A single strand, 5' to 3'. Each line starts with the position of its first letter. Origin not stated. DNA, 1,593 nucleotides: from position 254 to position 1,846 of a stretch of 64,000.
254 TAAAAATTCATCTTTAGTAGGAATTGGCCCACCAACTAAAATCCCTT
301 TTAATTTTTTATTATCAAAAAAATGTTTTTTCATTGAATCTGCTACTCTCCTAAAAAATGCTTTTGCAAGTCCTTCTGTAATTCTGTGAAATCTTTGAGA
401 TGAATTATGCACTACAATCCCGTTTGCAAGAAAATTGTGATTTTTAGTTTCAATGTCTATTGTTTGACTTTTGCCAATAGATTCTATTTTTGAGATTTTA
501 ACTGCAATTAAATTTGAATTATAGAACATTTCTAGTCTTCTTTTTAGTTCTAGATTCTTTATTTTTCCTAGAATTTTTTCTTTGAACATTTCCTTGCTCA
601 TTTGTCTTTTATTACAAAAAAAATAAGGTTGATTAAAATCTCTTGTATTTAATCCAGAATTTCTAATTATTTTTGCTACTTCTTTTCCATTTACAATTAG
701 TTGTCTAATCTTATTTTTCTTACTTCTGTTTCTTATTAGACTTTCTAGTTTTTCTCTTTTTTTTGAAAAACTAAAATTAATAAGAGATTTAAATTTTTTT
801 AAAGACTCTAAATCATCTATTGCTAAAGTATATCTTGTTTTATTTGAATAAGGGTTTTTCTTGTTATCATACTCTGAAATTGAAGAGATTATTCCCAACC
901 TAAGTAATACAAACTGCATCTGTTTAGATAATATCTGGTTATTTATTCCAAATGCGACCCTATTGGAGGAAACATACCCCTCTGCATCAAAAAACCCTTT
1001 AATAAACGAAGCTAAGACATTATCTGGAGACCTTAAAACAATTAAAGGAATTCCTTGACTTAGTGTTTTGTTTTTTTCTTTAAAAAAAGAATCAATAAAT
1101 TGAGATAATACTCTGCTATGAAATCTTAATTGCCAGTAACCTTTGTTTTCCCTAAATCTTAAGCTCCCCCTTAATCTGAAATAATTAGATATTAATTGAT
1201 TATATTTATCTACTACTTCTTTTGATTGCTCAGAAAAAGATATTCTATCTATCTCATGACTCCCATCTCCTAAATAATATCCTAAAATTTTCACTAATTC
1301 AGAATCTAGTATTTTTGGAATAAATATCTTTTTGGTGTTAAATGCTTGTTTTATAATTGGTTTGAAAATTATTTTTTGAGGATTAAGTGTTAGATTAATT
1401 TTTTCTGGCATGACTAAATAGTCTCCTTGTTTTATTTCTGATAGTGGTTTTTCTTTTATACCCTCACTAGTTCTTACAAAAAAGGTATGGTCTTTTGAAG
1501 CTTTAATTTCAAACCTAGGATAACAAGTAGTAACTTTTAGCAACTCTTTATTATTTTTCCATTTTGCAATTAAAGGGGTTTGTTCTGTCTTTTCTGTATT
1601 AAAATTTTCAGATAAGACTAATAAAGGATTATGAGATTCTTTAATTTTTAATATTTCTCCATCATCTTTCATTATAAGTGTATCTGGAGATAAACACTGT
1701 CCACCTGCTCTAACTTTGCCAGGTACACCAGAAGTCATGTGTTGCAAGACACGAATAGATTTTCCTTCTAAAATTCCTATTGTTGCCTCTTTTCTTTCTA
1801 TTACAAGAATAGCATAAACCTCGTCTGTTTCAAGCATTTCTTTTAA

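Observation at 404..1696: Intact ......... intein inserted exactly in the catalytic GGQ motif of release factor aRF1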

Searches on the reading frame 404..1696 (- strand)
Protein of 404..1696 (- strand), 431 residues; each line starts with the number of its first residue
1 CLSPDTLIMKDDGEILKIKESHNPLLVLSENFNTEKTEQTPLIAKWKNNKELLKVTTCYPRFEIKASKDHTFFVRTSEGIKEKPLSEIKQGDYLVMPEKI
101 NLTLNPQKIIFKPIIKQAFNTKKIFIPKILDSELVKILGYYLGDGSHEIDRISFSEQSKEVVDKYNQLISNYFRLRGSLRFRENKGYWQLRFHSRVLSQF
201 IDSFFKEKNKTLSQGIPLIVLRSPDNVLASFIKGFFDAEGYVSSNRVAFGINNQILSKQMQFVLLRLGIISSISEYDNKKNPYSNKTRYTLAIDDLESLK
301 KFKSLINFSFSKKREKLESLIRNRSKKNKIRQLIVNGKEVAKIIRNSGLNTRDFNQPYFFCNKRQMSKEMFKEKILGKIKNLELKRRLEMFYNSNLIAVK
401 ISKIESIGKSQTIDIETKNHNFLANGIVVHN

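Call 4: search_protein_families(library=pfam, proteins=[window:404-1696:-], max_evalue=0.01)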
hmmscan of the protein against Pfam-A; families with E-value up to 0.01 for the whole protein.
window:404-1696:- (431 aa): 2 families
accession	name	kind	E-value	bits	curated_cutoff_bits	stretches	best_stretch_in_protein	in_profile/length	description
PF14528.11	LAGLIDADG_3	-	1e-17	64.6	22.5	2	227-306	2-81/82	LAGLIDADG-like domain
PF14890.11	Intein_splicing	-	1.5e-17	64.3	35.8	1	9-431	3-155/155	Intein splicing domain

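Call 5: search_protein_families(library=ncbifam, proteins=[window:404-1696:-], max_evalue=0.01)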
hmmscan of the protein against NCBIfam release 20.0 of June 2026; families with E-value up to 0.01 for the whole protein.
window:404-1696:- (431 aa): 13 families
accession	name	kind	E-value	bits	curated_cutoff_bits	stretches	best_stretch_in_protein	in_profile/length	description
NF011418.0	PRK14845.1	equivalog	1.3e-20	72.8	756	2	8-360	52-347/1049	translation initiation factor IF-2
NF005852.0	PRK07773.1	equivalog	2.9e-17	62.2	780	2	214-431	598-826/886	replicative DNA helicase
NF003157.0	PRK04132.1-2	equivalog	7.8e-15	53.9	1103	1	130-374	168-409/864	replication factor C small subunit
NF011491.0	PRK14898.1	equivalog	2.2e-14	52.4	783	1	40-411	138-519/860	DNA-directed RNA polymerase subunit A''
NF011287.0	PRK14698.1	equivalog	1.6e-13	49.6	1238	1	80-276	343-536/1017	V-type ATP synthase subunit A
NF038162.1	RtcB_rel_intein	exception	1.9e-12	46.1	1150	1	1-431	95-578/961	intein-containing RtcB family protein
NF006207.0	PRK08332.1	equivalog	2.7e-11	41.5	2400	1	207-328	464-583/1684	vitamin B12-dependent ribonucleotide reductase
NF003159.0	PRK04132.1-4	equivalog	4.8e-11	41.4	999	1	125-388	170-410/852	replication factor C small subunit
NF038098.1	GyrA_w_intein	exception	7.3e-11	40.7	1850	1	136-431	241-537/1232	intein-containing DNA gyrase subunit A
TIGR01443.1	intein_Cterm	domain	6.4e-06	26.3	15.6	1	414-431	4-23/24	intein C-terminal splicing region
NF038136.1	rSAM_Rv_intein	exception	1.1e-05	24.6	700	0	353-431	258-334/574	intein-containing Rv2578c family radical SAM protein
TIGR01445.1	intein_Nterm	domain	2.1e-05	25.4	24.5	1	1-74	1-83/83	intein N-terminal splicing region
NF007072.0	PRK09519.1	equivalog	0.0048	15.3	1024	0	227-280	461-519/790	intein-containing recombinase RecA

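Call 10: find_homologous_proteins(query=window:404-1696:-, max_evalue=0.00001)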
Query window:404-1696:- (431 aa): 79 proteins with E <= 0.00001 among 8000 candidates.
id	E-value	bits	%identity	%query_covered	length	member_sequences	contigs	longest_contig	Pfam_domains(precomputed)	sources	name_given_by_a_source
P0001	4.1e-198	676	71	100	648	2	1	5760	PF03464.21,PF14528.12,PF14890.12,PF03463.21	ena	-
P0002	6.8e-179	613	66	100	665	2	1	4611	PF03465.21,PF03464.21,PF18854.7,PF14528.12,PF14890.12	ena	-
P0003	3.2e-178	611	65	100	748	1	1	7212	PF03465.21,PF03464.21,PF18854.7,PF14528.12,PF14890.12,PF03463.21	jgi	-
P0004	6.3e-177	607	65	100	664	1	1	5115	PF03465.21,PF03464.21,PF14528.12,PF14890.12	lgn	-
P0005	1.4e-176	605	64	100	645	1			PF03464.21,PF14528.12,PF14890.12,PF03463.21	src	-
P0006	2.1e-170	585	63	100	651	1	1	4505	PF03465.21,PF03464.21,PF18854.7,PF14528.12,PF14890.12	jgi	-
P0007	3.9e-170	584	61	100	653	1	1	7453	PF03465.21,PF03464.21,PF14528.12,PF14890.12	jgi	-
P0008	2.1e-162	559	68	88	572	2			PF03464.21,PF14528.12,PF14890.12,PF03463.21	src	-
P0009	3.4e-162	558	63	94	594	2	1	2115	PF03464.21,PF14528.12,PF14890.12,PF03463.21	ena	-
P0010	8.9e-161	553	65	91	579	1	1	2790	PF03464.21,PF14528.12,PF14890.12,PF03463.21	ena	-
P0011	1.1e-160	553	66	87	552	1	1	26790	PF03464.21,PF14528.12,PF14890.12,PF03463.21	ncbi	ncbi:MAG: LAGLIDADG family homing endonuclease, partial [Nanoarchaeota archaeon]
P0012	2.8e-159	548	63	95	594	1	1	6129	PF14528.12,PF14890.12,PF03463.21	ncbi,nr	ncbi:MAG: hypothetical protein NUV57_03135, partial [archaeon]|nr:hypothetical protein [archaeon]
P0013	8.4e-155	534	57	100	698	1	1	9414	PF03465.21,PF03464.21,PF18854.7,PF14528.12,PF14890.12,PF03463.21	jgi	-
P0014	2.2e-154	532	58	100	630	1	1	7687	PF03465.21,PF03464.21,PF14528.12,PF14890.12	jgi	-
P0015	2.6e-153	529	61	100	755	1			PF03465.21,PF03464.21,PF14528.12,PF14890.12,PF03463.21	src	-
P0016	6.1e-140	485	63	84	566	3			PF14528.12,PF14890.12,PF03463.21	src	-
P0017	8.1e-137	474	65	81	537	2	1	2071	PF03465.21,PF03464.21,PF14528.12,PF14890.12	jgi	jgi:intein/homing endonuclease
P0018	1.7e-129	450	50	73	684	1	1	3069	PF03464.21,PF12844.14,PF01381.29,PF14528.12,PF13560.13,PF13443.13,PF14890.12,PF03463.21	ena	-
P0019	9.8e-129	448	69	72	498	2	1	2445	PF03465.21,PF03464.21,PF14528.12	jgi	jgi:hypothetical protein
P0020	1.2e-126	441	61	78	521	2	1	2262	PF03465.21,PF03464.21,PF18854.7,PF14528.12,PF14890.12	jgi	-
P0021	8.0e-122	425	65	72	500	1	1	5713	PF03465.21,PF03464.21,PF18854.7,PF14528.12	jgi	jgi:stalled ribosome rescue protein Dom34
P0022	5.6e-117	409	58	83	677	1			PF03465.21,PF03464.21,PF14528.12,PF03463.21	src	-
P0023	1.6e-112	394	68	63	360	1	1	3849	PF03464.21,PF14528.12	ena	-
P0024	3.8e-110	387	65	66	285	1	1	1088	PF14528.12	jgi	jgi:intein/homing endonuclease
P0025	4.5e-110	386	57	72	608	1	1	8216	PF03465.21,PF03464.21,PF01381.29,PF14528.12,PF14890.12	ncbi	ncbi:MAG: LAGLIDADG family homing endonuclease, partial [Nanoarchaeota archaeon]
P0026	1.4e-108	382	58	71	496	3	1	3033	PF03465.21,PF03464.21,PF18854.7,PF14528.12,PF14890.12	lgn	-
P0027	3.2e-101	357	52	79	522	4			PF03464.21,PF14528.12,PF14890.12,PF03463.21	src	-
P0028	4.0e-101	357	66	61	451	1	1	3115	PF03465.21,PF03464.21,PF14528.12,PF14890.12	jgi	jgi:ribosomal protein L7Ae-like RNA K-turn-binding protein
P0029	1.7e-100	355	64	61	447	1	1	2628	PF03465.21,PF03464.21,PF14528.12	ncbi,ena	ncbi:MAG: LAGLIDADG family homing endonuclease [Nanoarchaeota archaeon]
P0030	3.9e-98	347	47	73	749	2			PF03464.21,PF01381.29,PF14528.12,PF13560.13,PF14890.12,PF03463.21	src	-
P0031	4.0e-86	308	45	88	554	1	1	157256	PF03465.21,PF03464.21,PF18854.7,PF14528.12,PF18859.7,PF14890.12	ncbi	-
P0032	2.3e-85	305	45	88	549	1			PF03464.21,PF14528.12,PF14890.12,PF03463.21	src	-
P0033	1.3e-84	303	45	71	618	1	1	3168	PF03464.21,PF12844.14,PF01381.29,PF14528.12,PF14890.12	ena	-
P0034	4.9e-84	301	45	88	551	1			PF03464.21,PF14528.12,PF14890.12,PF03463.21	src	-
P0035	4.0e-83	298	67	49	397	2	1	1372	PF03465.21,PF03464.21,PF18854.7,PF14528.12,PF14890.12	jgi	-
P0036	3.3e-79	285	65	48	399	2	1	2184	PF03465.21,PF03464.21,PF14528.12,PF14890.12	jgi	jgi:hypothetical protein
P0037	2.7e-77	278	67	44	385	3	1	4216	PF03464.21,PF14890.12,PF03463.21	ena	-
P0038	6.2e-77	277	63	46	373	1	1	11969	PF03464.21,PF14890.12,PF03463.21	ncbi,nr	ncbi:MAG: hypothetical protein NT076_05430, partial [Candidatus Pacearchaeota archaeon]|nr:hypotheti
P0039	3.1e-76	275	65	48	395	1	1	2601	PF03465.21,PF03464.21,PF14528.12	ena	-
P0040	2.2e-73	266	71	42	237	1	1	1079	PF14528.12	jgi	-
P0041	2.0e-72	262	61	44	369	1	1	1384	PF03464.21,PF14890.12,PF03463.21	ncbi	-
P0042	1.1e-71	260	57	52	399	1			PF03464.21,PF14890.12,PF03463.21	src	-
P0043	1.8e-70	256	37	82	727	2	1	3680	PF03465.21,PF03464.21,PF12844.14,PF01381.29,PF14528.12,PF01079.26,PF13443.13,PF14890.12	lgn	-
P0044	1.2e-64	237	64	39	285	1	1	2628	PF03464.21,PF14890.12,PF03463.21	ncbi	ncbi:MAG: hypothetical protein AABY22_30350, partial [Nanoarchaeota archaeon]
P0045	6.3e-63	231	35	100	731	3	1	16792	PF03464.21,PF14528.12,PF14890.12,PF03463.21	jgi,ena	-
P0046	3.3e-58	216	48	34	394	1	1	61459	PF03464.21,PF12844.14,PF01381.29,PF14528.12,PF14890.12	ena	-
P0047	1.3e-57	214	48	43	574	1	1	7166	PF03464.21,PF12844.14,PF01381.29,PF14528.12,PF13443.13,PF14890.12,PF03463.21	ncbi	-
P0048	9.7e-57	211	38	68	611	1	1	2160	PF03465.21,PF03464.21,PF12844.14,PF01381.29,PF14528.12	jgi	jgi:transcriptional regulator with XRE-family HTH domain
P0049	1.2e-50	191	68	33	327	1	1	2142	PF03465.21,PF03464.21,PF18854.7,PF14890.12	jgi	jgi:hypothetical protein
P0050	2.7e-50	190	53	38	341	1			PF03464.21,PF14890.12,PF03463.21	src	-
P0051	2.0e-45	174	46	55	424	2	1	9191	PF03465.21,PF03464.21,PF14528.12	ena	-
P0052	2.8e-45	173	72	27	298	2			PF03464.21,PF14890.12,PF03463.21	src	-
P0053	4.9e-45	172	77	24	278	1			PF03464.21,PF14890.12,PF03463.21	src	-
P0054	2.2e-44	170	75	25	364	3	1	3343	PF03464.21,PF12844.14,PF01381.29,PF13560.13,PF13443.13,PF14890.12,PF03463.21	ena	-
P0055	2.4e-43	167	68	26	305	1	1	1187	PF03464.21,PF14890.12,PF03463.21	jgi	-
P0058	1.3e-42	164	71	25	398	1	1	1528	PF03464.21,PF12844.14,PF01381.29,PF13560.13,PF13443.13,PF14890.12,PF03463.21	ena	-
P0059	2.3e-41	160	74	23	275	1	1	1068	PF03464.21,PF14890.12,PF03463.21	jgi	-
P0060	3.3e-41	160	74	22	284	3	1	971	PF03464.21,PF14890.12,PF03463.21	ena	-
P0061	4.3e-38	149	41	54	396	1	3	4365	PF03464.21,PF14528.12,PF14890.12,PF03463.21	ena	-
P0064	1.0e-30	125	30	100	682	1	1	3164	PF03465.21,PF03464.21,PF14528.12,PF01079.26,PF14890.12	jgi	jgi:stalled ribosome rescue protein Dom34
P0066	3.0e-25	107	66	18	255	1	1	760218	PF03464.21,PF03463.21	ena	-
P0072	2.6e-18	84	27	69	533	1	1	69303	PF08423.18,PF14528.12,PF14890.12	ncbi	ncbi:MAG: LAGLIDADG family homing endonuclease [Candidatus Diapherotrites archaeon]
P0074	3.0e-13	68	45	22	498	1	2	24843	PF03465.21,PF03464.21,PF18854.7,PF14890.12,PF03463.21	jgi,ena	-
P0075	5.9e-12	63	44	22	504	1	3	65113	PF03465.21,PF03464.21,PF18854.7,PF14890.12,PF03463.21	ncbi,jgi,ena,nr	ncbi:MAG: hypothetical protein KJ600_00260 [Nanoarchaeota archaeon]|nr:hypothetical protein [Nanoarc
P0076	3.6e-10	57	38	22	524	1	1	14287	PF07591.16,PF03465.21,PF03464.21,PF14890.12,PF03463.21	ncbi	-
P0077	1.2e-9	56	25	69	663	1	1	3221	PF17855.8,PF14528.12,PF00493.30,PF14890.12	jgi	-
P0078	3.8e-9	54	40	23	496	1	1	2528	PF07591.16,PF03465.21,PF03464.21,PF14890.12,PF03463.21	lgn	-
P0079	8.9e-6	43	25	100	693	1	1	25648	PF14528.12,PF14890.12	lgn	-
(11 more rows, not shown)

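Call 27: search_solved_structures(query=window:404-1696:-, max_evalue=0.01, show_alignments=1)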
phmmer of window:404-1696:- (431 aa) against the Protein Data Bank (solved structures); distinct sequences matched with E-value up to 0.01: 6.
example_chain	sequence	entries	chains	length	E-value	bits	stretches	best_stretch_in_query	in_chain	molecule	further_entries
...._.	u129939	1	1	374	7.6e-13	51.3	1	63-295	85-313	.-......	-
7qss_A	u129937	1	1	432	1.1e-11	47.5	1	64-300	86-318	V-type ATP synthase alpha chain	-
1dq3_A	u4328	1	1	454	1.5e-11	47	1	196-327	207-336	ENDONUCLEASE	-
7qst_A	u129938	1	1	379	2.9e-05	26.4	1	72-274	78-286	V-type ATP synthase subunit A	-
2cw7_A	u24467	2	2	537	0.00015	24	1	130-271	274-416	Endonuclease PI-PkoII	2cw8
7cfv_A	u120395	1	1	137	0.0012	21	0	401-431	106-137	Spl DnaX mini-intein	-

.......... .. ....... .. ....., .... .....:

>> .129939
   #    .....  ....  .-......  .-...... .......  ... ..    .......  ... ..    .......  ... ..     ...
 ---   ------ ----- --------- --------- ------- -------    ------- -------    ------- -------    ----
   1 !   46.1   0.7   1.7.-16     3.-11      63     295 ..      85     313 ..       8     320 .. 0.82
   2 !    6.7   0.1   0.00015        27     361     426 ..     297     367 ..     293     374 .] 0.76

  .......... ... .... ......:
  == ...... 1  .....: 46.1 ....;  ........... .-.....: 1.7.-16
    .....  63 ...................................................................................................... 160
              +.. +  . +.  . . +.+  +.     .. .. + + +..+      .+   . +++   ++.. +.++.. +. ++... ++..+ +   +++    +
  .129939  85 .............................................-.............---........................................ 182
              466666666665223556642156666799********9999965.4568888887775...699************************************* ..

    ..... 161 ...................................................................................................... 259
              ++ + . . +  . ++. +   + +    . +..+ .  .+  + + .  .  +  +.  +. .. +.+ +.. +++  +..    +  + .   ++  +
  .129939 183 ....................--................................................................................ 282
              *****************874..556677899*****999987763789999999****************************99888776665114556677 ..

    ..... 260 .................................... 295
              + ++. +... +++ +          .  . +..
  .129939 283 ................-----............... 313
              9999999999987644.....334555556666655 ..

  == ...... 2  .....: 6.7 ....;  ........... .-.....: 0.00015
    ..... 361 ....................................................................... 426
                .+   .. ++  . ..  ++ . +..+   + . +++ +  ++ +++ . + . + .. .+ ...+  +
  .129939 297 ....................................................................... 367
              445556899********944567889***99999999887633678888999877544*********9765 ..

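Call 38: predict_structure(alignment_id=A1)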
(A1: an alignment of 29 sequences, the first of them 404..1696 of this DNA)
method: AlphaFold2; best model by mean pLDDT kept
length: 431 residues; sequences in the alignment: 29
mean_pLDDT: 92.8   pTM: 0.92
mean pLDDT of the five models: 92.8, 92.7, 92.2, 91.7, 91.6
residues with pLDDT >= 90: 366; 70-90: 51; 50-70: 14; < 50: 0
segments of 3 or more residues with pLDDT < 50: none
pLDDT, mean of each block of 10 residues (from residue 1): 95 94 90 87 93 96 96 93 97 96 94 75 88 98 91 95 98 96 95 93 83 88 98 98 95 94 97 82 80 96 97 97 84 93 96 94 91 95 94 94 97 92 95 87
secondary structure, 60 per line:
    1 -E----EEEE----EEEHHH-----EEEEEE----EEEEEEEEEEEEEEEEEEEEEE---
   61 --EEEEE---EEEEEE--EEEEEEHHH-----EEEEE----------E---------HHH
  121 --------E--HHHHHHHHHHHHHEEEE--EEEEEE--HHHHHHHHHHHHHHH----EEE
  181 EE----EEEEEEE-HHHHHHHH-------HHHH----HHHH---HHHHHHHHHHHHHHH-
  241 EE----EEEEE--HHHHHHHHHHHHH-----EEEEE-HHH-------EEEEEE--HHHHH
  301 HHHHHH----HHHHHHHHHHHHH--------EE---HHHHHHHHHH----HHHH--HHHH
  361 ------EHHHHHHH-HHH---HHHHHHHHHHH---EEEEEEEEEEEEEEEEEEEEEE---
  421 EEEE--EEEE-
elements in order: E7-10 E15-17 E26-31 E36-57 E63-67 E71-76 E79-84 E93-97 H132-144 E145-148 E151-156 H159-173 E178-182 E187-193 H195-202 H210-213 H218-221 H225-239 E247-251 H254-266 E272-276 E288-293 H296-306 H311-323 H337-346 H351-354 H357-360 H368-374 H382-392 E396-417 E421-424 E427-430

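Call 41: fold_search(model_id=the predicted structure, library=pdb)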
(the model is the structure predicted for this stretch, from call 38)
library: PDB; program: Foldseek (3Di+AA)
matches with E <= 10: 499; with E <= 0.001: 92
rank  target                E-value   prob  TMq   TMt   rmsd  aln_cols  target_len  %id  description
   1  7qss                  2.1e-28  1.00  0.78  0.78   4.2       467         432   20  Crystal structure of homing endonuclease-associated TliVMA intein (C1A) (released 2022-03-30)
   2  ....                  5.0e-25  1.00  0.66  0.77   6.1       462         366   17  Crystal structure of homing endonuclease-associated TliVMA intein (C1A, d333-339) (released 2022-03-30)
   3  1dq3                  3.0e-23  1.00  0.69  0.66   7.5       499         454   21  CRYSTAL STRUCTURE OF AN ARCHAEAL INTEIN-ENCODED HOMING ENDONUCLEASE PI-PFUI (released 2000-07-05)
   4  7qst                  1.3e-19  1.00  0.63  0.74   5.0       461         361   16  Crystal structure of homing endonuclease-associated PhoVMA intein (C1A) (released 2022-03-30)
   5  2cw7                  1.7e-18  1.00  0.68  0.56   8.1       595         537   13  Crystal structure of intein homing endonuclease II (released 2006-04-18)
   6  1vde_A                1.0e-14  1.00  0.52  0.52   9.3       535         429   13  PI-SCEI, A HOMING ENDONUCLEASE WITH PROTEIN SPLICING ACTIVITY (released 1998-04-08)
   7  1ef0_A                2.3e-14  1.00  0.51  0.52  10.0       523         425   12  CRYSTAL STRUCTURE OF PI-SCEI MINIPRECURSOR (released 2000-06-07)
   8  1vde_B                2.7e-14  1.00  0.52  0.53   9.0       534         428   12  PI-SCEI, A HOMING ENDONUCLEASE WITH PROTEIN SPLICING ACTIVITY (released 1998-04-08)
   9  1um2_B                6.0e-13  1.00  0.52  0.53   9.2       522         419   12  Crystal Structure of the Vma1-Derived Endonuclease with the Ligated Extein Segment (released 2004-09-22)
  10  1jva_B                1.2e-12  1.00  0.52  0.52   9.7       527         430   11  CRYSTAL STRUCTURE OF THE VMA1-DERIVED ENDONUCLEASE BEARING THE N AND C EXTEIN PROPEPTIDES (released 2002-08-29)
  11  1lws_A                3.5e-12  1.00  0.48  0.49  15.8       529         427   12  Crystal structure of the intein homing endonuclease PI-SceI bound to its recognition sequence (released 2002-09-27)
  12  1jva_A                6.7e-12  1.00  0.50  0.51  10.0       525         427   11  CRYSTAL STRUCTURE OF THE VMA1-DERIVED ENDONUCLEASE BEARING THE N AND C EXTEIN PROPEPTIDES (released 2002-08-29)
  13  1dfa                  9.3e-12  1.00  0.48  0.51   9.0       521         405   11  CRYSTAL STRUCTURE OF PI-SCEI IN C2 SPACE GROUP (released 1999-12-08)
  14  1ef0_B                2.0e-11  1.00  0.48  0.52  10.0       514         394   12  CRYSTAL STRUCTURE OF PI-SCEI MINIPRECURSOR (released 2000-06-07)
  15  1lwt_A                2.6e-11  1.00  0.50  0.48  10.0       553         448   12  Crystal structure of the intein homing endonuclease PI-SceI bound to its substrate DNA (Ca2+ free) (released 2002-09-27)
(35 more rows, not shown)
